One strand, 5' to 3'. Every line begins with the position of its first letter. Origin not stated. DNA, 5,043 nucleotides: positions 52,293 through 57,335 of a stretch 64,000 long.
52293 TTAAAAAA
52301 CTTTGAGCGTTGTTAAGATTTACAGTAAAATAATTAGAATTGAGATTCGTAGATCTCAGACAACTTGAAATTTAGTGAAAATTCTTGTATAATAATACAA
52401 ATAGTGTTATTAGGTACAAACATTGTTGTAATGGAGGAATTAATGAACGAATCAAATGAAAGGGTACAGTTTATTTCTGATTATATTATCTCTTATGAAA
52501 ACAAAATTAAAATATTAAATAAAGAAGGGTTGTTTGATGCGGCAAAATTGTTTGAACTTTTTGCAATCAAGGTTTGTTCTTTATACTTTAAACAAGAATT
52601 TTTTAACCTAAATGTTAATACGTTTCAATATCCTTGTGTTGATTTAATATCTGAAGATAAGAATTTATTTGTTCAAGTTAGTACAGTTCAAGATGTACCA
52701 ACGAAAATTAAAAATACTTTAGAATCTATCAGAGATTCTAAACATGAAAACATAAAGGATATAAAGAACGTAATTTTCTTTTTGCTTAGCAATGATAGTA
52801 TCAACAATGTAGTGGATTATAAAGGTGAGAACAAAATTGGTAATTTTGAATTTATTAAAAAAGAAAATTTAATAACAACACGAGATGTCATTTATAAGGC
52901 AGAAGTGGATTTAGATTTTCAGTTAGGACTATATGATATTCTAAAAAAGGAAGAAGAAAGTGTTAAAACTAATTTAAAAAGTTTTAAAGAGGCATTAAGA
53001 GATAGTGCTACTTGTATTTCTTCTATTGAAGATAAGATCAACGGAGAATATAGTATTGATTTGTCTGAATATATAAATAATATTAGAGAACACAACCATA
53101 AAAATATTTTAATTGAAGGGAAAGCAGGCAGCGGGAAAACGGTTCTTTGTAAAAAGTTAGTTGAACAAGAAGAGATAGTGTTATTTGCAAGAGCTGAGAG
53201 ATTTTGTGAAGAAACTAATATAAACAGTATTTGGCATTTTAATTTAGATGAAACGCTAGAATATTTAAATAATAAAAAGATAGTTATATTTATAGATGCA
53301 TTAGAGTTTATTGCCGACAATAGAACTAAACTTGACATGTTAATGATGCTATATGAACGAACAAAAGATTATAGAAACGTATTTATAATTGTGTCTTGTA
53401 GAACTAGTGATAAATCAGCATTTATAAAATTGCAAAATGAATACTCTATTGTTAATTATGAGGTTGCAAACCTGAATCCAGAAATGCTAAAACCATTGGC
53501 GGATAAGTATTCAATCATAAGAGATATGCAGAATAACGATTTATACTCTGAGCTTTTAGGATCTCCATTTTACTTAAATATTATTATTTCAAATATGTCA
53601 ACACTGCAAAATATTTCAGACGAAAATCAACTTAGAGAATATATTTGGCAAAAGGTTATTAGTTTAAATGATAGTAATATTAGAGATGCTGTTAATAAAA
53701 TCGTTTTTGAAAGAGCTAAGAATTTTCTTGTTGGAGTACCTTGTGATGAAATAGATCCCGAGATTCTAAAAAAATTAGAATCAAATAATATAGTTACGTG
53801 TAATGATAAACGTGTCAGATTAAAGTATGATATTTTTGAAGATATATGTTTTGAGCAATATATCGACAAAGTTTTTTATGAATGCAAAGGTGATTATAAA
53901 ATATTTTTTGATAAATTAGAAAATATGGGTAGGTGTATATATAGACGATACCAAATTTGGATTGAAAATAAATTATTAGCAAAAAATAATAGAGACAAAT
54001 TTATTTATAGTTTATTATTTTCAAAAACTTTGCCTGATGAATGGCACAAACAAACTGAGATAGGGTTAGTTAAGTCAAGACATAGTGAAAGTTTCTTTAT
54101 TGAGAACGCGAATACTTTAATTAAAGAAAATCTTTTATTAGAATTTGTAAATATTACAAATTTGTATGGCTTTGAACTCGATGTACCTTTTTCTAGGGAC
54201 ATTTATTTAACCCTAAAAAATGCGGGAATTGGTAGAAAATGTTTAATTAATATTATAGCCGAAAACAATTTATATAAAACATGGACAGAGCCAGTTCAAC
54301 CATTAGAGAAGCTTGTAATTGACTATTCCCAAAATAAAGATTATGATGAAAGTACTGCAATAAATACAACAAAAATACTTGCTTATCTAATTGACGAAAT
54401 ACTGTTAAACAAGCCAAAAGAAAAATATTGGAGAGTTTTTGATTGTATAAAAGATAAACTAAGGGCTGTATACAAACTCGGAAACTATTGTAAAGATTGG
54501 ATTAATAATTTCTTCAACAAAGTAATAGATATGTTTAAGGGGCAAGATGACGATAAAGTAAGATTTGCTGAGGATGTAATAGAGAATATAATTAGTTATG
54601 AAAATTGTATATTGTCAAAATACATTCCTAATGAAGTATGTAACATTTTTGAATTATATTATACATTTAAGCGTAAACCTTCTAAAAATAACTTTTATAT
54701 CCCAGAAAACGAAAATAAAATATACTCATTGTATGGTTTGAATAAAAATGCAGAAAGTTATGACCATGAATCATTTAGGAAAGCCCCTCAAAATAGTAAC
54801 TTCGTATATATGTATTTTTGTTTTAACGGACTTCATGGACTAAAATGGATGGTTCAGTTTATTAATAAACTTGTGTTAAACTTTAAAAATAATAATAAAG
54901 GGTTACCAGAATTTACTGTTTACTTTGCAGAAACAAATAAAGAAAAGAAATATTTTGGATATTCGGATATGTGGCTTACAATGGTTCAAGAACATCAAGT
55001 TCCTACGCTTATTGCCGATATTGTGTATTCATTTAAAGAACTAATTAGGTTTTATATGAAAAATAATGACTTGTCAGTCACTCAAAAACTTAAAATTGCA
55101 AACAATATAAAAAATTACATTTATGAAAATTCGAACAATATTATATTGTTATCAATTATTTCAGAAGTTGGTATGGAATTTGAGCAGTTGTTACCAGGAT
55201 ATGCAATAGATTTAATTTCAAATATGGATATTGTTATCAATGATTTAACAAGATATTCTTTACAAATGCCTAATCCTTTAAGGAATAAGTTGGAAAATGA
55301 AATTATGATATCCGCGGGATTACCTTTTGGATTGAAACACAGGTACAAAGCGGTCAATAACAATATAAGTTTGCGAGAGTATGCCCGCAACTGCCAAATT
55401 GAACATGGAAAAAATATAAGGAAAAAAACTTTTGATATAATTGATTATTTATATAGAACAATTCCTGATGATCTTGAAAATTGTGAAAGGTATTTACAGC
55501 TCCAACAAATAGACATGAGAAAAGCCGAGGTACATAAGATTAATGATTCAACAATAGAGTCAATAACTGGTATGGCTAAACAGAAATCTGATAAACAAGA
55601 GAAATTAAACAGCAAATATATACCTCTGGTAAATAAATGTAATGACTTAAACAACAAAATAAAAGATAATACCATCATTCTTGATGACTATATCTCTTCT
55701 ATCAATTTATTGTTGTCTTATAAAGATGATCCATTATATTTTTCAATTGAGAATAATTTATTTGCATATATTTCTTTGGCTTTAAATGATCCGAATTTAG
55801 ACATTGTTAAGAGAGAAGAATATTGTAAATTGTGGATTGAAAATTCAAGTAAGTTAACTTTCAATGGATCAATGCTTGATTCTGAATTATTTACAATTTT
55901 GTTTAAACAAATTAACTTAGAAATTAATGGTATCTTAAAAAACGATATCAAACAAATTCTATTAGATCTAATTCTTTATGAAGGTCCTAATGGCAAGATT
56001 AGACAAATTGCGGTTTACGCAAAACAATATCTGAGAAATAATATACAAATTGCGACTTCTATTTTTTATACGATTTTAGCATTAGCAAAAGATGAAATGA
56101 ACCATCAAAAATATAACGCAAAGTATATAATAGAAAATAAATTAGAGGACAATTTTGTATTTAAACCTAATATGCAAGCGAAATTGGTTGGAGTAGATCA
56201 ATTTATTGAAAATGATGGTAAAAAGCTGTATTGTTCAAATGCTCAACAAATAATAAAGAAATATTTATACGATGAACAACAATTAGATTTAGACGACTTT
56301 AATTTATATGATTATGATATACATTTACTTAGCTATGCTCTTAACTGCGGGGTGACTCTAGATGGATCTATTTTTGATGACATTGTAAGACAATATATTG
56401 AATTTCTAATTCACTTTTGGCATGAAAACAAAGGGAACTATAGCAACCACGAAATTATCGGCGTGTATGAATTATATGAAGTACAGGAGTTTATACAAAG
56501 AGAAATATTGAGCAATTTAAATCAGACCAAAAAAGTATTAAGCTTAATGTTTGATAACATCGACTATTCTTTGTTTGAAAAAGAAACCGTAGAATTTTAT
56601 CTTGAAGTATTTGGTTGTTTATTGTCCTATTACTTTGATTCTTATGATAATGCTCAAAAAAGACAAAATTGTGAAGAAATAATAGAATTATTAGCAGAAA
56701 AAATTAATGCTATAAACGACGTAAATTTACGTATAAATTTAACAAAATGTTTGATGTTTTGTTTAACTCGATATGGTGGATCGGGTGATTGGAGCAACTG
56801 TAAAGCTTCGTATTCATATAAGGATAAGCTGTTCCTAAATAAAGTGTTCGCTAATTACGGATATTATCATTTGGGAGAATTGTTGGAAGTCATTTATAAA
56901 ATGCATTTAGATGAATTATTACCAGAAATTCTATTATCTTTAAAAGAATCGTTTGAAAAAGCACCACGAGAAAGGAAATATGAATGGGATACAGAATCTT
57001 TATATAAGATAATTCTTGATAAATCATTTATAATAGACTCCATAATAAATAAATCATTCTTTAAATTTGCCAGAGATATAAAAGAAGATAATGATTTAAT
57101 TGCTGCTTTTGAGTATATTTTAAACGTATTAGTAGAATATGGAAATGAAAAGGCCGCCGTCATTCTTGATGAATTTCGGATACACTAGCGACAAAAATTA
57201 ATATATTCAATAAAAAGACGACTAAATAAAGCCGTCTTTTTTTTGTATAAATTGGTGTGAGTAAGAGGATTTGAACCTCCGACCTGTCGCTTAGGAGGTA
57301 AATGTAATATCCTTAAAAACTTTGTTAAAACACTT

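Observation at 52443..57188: Giant single-gene P-loop NTPase (SMEK-like N-domain + STAND-like core + ~1250-aa unknown C-terminus) filling the integrase-att cargo slot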

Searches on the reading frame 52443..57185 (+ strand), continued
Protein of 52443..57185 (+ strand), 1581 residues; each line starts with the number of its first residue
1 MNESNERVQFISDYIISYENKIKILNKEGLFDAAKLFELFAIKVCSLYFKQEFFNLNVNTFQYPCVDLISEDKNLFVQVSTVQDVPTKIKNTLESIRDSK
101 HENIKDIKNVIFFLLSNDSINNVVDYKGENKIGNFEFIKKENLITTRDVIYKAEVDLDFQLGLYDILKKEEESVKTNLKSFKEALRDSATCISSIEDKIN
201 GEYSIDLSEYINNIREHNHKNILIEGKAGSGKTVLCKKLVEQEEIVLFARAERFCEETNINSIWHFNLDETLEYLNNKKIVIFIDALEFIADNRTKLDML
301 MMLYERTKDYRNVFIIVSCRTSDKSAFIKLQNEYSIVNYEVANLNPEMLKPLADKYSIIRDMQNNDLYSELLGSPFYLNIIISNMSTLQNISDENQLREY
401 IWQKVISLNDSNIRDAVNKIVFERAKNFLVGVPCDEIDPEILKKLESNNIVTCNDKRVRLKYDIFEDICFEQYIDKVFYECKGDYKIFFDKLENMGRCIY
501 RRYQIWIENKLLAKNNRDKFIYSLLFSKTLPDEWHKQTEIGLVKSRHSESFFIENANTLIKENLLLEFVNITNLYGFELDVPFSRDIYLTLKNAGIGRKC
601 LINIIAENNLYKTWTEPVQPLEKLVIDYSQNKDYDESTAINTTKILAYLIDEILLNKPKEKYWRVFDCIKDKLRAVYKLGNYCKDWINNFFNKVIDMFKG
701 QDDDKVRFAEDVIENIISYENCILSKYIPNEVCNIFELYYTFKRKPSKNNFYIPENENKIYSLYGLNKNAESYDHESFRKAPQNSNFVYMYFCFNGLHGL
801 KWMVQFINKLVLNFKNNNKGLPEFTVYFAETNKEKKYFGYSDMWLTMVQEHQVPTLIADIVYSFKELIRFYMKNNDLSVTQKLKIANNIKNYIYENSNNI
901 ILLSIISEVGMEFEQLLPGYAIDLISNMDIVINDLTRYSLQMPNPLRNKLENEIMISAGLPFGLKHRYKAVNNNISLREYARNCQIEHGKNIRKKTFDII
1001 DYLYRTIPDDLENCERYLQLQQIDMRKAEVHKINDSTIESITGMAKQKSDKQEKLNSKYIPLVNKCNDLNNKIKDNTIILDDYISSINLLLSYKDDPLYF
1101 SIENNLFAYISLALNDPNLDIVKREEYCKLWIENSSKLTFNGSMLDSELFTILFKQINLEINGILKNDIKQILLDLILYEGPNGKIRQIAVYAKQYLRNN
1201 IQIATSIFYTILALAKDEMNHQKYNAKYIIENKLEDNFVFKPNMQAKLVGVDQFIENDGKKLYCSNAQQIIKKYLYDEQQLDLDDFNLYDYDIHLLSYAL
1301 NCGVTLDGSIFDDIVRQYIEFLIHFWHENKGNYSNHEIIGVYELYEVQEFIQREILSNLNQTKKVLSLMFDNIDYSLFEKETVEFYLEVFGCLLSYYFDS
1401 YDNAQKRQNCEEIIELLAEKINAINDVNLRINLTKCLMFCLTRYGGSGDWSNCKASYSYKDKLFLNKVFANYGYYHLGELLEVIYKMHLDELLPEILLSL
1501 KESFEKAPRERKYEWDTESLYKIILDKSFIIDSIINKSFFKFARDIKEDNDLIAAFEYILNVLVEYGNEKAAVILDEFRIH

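Call 109: search_protein_families(library=pfam, proteins=[L087:5206-6000:+], max_evalue=0.1)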
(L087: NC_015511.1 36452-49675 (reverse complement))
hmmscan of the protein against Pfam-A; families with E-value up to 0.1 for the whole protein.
L087:5206-6000:+ (265 aa): 1 family
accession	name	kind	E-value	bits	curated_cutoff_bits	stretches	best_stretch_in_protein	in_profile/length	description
PF13365.12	Trypsin_2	-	8.3e-06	27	27.6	1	28-202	1-139/144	Trypsin-like peptidase domain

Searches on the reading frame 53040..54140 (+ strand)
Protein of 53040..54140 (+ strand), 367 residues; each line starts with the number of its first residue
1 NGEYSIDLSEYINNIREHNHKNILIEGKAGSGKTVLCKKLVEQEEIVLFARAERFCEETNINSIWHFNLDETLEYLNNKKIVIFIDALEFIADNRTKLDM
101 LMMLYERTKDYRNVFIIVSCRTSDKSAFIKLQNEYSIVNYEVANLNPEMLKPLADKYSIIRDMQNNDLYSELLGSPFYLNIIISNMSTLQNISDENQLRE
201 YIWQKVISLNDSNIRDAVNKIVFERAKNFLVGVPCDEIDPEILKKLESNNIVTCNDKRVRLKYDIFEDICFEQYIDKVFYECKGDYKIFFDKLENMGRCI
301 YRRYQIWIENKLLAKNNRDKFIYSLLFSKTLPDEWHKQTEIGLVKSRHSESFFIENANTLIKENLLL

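Call 86: search_solved_structures(query=A8, max_evalue=10, show_alignments=1)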
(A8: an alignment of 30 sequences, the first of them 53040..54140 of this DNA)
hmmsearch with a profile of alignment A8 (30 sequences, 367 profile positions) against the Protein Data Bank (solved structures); distinct sequences matched with E-value up to 10: 22.
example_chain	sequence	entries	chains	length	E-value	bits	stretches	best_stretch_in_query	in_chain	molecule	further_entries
4wia_A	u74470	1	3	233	0.008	18.4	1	23-120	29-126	Putative flagella-related protein H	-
5ftb_A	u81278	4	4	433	0.041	16.1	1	11-45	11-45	TPR DOMAIN PROTEIN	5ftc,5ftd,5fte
5fhd_A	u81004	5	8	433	0.041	16.1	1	11-45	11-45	Uncharacterized protein | ATP-dependent DNA helicase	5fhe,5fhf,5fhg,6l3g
5ftf_A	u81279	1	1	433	0.042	16.1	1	11-45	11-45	TPR DOMAIN PROTEIN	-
2a5y_B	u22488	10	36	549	0.078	15.2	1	4-50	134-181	ced-4 | Cell death protein 4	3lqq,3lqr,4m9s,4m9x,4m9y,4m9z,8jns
5fea_A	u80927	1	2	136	0.26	13.4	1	144-233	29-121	Uncharacterized protein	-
7zep_A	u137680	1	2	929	0.35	13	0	19-57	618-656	Schlafen family member 11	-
9erd_A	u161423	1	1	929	0.35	13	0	19-57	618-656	Schlafen family member 11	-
7zel_A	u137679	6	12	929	0.35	13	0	19-57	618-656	Schlafen family member 11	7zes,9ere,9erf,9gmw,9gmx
6g2v_A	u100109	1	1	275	0.39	12.9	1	18-121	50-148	Transitional endoplasmic reticulum ATPase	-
6c2u_A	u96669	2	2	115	0.7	12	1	10-41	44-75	phosphate-loop protein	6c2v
6n9l_A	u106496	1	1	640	0.74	12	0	16-43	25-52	UvrABC system protein A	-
9m4n_A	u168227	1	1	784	0.82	11.8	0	12-99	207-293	Cell division control protein 48 homolog A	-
9m3v_A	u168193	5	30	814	0.9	11.7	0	12-99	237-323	Cell division control protein 48 homolog A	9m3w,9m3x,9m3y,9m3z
6jim_A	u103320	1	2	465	0.93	11.6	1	23-59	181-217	helicase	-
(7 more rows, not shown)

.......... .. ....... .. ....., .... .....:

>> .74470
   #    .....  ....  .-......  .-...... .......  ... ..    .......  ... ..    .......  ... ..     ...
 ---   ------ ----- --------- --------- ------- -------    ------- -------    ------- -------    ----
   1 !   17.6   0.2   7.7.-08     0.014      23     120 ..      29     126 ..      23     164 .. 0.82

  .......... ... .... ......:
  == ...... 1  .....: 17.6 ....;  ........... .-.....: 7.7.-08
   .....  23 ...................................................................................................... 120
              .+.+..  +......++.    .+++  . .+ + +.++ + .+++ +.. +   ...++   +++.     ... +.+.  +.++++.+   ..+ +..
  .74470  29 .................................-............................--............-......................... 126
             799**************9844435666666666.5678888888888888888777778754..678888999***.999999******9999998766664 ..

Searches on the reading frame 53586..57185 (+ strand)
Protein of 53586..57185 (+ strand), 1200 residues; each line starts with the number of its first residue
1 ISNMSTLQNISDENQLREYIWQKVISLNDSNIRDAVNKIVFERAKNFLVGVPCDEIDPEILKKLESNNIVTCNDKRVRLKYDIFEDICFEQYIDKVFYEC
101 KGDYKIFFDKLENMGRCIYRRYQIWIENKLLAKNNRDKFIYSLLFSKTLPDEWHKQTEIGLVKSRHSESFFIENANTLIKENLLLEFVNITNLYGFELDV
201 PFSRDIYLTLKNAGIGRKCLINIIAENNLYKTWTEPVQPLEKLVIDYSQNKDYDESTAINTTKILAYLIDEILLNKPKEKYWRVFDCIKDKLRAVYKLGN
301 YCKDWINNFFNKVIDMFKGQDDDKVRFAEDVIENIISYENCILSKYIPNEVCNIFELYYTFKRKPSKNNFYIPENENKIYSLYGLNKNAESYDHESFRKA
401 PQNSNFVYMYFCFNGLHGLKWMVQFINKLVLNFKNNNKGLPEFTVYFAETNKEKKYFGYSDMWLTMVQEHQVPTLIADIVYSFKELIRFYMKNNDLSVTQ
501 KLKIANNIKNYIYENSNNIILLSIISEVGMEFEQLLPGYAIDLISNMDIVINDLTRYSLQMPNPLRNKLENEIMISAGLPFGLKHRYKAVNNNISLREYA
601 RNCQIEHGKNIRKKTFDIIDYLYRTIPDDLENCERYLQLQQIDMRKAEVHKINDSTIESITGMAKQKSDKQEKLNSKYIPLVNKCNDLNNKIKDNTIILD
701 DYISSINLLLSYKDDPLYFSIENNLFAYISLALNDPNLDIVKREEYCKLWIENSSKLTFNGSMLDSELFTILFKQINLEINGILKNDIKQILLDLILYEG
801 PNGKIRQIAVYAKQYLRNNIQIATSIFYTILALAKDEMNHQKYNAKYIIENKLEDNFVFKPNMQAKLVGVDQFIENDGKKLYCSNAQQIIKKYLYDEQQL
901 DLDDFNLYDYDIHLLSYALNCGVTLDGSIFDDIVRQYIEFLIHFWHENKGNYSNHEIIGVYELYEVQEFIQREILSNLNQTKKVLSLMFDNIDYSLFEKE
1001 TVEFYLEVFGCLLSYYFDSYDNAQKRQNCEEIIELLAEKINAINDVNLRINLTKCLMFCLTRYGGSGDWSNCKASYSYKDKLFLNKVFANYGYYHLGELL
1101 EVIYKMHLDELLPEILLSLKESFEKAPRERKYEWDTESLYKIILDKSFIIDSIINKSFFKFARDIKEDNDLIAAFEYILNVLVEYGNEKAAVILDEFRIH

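Call 46: predict_structure(alignment_id=A3)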
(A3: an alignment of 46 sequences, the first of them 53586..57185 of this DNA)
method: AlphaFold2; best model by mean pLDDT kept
length: 1200 residues; sequences in the alignment: 46
mean_pLDDT: 83.7   pTM: 0.72
mean pLDDT of the five models: 83.7, 83.2, 81.2, 79.2, 78.4
residues with pLDDT >= 90: 446; 70-90: 583; 50-70: 136; < 50: 35
segments of 3 or more residues with pLDDT < 50: 368-377, 379-382, 649-657
pLDDT, mean of each block of 10 residues (from residue 1): 56 79 88 91 83 89 90 84 88 89 85 86 88 81 84 89 90 90 91 87 61 91 94 87 93 90 95 75 83 93 93 90 84 87 89 84 58 47 50 53 75 87 86 70 89 88 68 70 84 86 91 90 89 88 92 81 64 64 52 79 85 90 86 84 67 46 69 73 79 85 87 75 81 90 91 72 74 91 93 89 83 92 94 95 91 83 86 87 93 94 91 92 86 93 88 76 91 92 95 91 92 89 91 96 91 91 72 84 93 90 89 93 80 61 87 89 86 93 91 84
secondary structure, 60 per line:
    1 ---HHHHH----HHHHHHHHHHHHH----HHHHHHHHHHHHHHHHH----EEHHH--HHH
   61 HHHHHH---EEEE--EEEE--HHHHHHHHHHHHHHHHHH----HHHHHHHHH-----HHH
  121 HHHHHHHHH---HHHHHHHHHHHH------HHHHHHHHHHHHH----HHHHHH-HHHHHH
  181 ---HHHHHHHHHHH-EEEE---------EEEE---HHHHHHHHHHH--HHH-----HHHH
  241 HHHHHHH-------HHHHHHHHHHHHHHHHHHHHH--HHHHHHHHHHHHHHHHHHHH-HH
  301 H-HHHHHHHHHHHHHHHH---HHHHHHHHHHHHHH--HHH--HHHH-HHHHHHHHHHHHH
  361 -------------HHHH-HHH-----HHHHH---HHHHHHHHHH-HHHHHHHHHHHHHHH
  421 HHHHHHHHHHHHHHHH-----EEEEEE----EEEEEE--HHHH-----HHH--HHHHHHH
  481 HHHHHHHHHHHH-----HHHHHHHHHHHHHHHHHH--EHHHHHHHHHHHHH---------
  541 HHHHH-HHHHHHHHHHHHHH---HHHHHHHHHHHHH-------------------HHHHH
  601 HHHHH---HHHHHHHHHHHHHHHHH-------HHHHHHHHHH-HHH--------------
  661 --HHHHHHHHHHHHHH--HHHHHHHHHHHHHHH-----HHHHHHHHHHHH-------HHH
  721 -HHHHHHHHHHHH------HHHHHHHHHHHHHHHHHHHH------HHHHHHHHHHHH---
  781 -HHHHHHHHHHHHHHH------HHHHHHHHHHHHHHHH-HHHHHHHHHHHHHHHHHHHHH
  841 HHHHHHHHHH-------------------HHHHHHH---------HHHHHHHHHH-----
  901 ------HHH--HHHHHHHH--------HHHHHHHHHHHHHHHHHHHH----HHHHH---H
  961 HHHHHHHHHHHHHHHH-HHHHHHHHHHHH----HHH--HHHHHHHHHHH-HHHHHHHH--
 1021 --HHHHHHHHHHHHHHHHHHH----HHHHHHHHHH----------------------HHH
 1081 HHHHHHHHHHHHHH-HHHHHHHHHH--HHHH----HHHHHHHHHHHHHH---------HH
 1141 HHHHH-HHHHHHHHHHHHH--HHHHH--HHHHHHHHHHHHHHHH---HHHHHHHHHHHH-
elements in order (helices of 4 or more, strands of 3 or more residues): H4-8 H13-25 H30-46 H58-66 E70-73 E76-79 H82-99 H104-112 H118-129 H133-144 H151-163 H168-173 H175-180 H184-194 E196-199 E209-212 H216-226 H237-247 H255-275 H278-297 H303-318 H322-335 H343-346 H348-360 H374-377 H387-391 H395-404 H406-436 E442-447 E452-457 H460-463 H474-492 H498-515 H519-531 H541-545 H547-560 H564-576 H596-605 H609-625 H633-642 H663-676 H679-693 H699-710 H722-733 H740-759 H766-777 H782-796 H803-818 H820-850 H870-876 H886-895 H912-919 H928-947 H952-956 H960-976 H978-989 H999-1009 H1011-1018 H1023-1041 H1046-1055 H1078-1094 H1096-1105 H1108-1111 H1116-1129 H1139-1145 H1147-1159 H1162-1166 H1169-1184 H1188-1199

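Call 49: fold_search(model_id=the predicted structure, library=pdb)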
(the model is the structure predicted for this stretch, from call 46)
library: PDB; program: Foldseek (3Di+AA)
matches with E <= 10: 909; with E <= 0.001: 45
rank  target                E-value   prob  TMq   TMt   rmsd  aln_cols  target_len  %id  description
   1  8dgf_B                8.9e-23  1.00  0.65  0.53   8.1      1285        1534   17  Avs4 bound to phage PhiV-1 portal (released 2022-08-03)
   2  8dgf_A                7.6e-22  1.00  0.64  0.52   8.3      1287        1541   17  Avs4 bound to phage PhiV-1 portal (released 2022-08-03)
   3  7kzq_U                2.3e-05  1.00  0.14  0.15  32.5      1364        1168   11  Structure of the human Fanconi anaemia Core-ID complex (released 2021-03-10)
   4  6m6x_C                2.8e-05  1.00  0.20  0.22  25.9      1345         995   10  Oridonin in complex with CRM1#-Ran-RanBP1 (released 2021-03-17)
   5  7mp6_A                3.9e-05  0.99  0.14  0.11  62.6      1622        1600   12  Neurofibromin homodimer (released 2021-12-15)
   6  7z8v_D                4.7e-05  1.00  0.15  0.15  31.5      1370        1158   10  CAND1-SCF-SKP2 (SKP1deldel) CAND1 engaged SCF rocked (released 2023-04-19)
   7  8qyz_F                7.7e-05  1.00  0.15  0.17  27.4      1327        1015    8  Crystal structure of hiNES2 in complex with Xpo1 and RanGTP (released 2024-11-06)
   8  4c0p_A                8.6e-05  1.00  0.17  0.20  25.0      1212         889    9  Unliganded Transportin 3 (released 2014-01-22)
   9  8qyz_C                8.6e-05  1.00  0.15  0.17  27.8      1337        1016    9  Crystal structure of hiNES2 in complex with Xpo1 and RanGTP (released 2024-11-06)
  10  6tvo_A                9.2e-05  1.00  0.15  0.16  28.0      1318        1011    9  Human CRM1-RanGTP in complex with Leptomycin B (released 2020-07-08)
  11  9hfl_A                1.3e-04  1.00  0.19  0.21  26.3      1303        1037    9  Cryo-EM structure of the human snRNA export complex comprising CBC-PHAX-CRM1-RanGTP and capped-RNA (released 2025-07-16)
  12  7b51_A                1.5e-04  1.00  0.19  0.20  27.9      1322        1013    8  Crystal structure of human CRM1 covalently modified by 2-mercaptoethanol at Cys528 (released 2021-03-10)
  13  8hq6_C                1.7e-04  1.00  0.17  0.19  23.4      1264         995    9  KL2 in complex with CRM1-Ran-RanBP1 (released 2023-10-25)
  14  7naq_c                1.7e-04  1.00  0.18  0.14  26.7      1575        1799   11  Human PA200-20S proteasome complex (released 2022-11-02)
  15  7z8r_D                1.8e-04  1.00  0.16  0.16  31.5      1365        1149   10  CAND1-CUL1-RBX1 (released 2023-04-19)
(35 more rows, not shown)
